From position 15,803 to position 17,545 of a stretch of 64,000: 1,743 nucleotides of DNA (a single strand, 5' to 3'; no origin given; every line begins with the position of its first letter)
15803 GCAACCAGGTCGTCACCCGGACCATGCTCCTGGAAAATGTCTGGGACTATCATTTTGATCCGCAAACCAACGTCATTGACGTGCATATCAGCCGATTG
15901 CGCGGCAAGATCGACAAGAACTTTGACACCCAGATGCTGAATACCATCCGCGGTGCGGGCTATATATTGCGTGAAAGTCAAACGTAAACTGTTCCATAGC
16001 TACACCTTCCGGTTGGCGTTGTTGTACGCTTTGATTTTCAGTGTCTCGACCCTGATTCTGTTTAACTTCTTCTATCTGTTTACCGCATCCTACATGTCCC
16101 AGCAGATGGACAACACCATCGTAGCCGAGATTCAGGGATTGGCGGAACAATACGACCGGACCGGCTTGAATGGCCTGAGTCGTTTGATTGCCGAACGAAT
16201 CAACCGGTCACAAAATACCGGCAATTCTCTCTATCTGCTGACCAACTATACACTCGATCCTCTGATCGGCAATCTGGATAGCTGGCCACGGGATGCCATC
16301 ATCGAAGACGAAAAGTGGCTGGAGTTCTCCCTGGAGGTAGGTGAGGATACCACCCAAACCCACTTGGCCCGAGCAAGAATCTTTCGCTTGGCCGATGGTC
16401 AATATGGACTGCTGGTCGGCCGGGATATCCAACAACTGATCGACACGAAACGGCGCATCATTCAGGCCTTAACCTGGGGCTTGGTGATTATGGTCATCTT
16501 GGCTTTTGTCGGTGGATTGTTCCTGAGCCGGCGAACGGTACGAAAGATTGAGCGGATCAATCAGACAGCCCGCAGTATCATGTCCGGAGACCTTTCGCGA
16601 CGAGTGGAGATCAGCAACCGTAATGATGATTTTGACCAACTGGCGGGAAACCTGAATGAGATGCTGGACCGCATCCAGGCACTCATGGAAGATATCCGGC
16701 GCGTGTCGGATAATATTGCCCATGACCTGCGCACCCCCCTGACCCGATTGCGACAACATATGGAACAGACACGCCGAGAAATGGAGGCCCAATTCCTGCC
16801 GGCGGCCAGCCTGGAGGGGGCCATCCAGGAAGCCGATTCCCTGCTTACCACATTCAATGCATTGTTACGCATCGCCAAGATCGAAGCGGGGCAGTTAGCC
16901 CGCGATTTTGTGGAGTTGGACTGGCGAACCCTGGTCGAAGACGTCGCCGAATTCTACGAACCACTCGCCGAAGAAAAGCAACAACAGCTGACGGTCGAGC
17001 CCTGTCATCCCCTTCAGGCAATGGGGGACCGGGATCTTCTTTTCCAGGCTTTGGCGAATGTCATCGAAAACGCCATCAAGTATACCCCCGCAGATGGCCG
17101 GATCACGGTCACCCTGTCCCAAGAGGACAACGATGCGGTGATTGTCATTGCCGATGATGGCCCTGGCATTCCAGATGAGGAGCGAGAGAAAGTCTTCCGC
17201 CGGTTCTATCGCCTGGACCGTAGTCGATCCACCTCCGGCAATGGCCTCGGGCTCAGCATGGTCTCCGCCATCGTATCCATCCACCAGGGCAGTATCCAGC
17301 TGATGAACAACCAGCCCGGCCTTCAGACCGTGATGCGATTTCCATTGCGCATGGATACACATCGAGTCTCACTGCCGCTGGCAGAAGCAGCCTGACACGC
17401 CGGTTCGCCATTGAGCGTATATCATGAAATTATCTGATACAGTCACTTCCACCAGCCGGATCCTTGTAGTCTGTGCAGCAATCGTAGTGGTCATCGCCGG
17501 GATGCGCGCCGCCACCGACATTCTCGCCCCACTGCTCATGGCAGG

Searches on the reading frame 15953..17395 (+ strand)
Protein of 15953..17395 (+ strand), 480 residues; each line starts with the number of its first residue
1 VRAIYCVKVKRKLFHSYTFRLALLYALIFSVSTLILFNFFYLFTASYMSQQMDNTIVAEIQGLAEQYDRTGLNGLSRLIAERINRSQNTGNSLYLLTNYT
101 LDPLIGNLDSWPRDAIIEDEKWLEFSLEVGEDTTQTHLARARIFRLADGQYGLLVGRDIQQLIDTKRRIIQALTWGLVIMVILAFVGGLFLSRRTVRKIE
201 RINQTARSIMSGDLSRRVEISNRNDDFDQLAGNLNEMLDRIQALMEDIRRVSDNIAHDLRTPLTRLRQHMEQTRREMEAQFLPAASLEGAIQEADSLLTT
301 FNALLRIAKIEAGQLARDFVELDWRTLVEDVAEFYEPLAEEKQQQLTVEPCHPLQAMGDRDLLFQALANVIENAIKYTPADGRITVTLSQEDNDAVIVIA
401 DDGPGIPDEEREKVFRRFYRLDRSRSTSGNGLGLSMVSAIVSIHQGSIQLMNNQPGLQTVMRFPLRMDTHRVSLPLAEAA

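Call 60: search_protein_families(library=pfam, proteins=[window:15953-17395:+], max_evalue=0.00001)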
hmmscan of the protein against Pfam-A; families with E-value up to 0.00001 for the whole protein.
window:15953-17395:+ (480 aa): 3 families
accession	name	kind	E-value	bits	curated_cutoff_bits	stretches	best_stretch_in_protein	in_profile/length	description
PF02518.31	HATPase_c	-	2.2e-27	96.1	26.4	1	358-465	1-109/111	Histidine kinase-, DNA gyrase B-, and HSP90-like ATPase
PF00672.30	HAMP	-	1.9e-13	50.9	25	1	190-243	1-53/53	HAMP domain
PF00512.31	HisKA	-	2.4e-07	31.2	26.9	1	251-313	5-66/66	His Kinase A (phospho-acceptor) domain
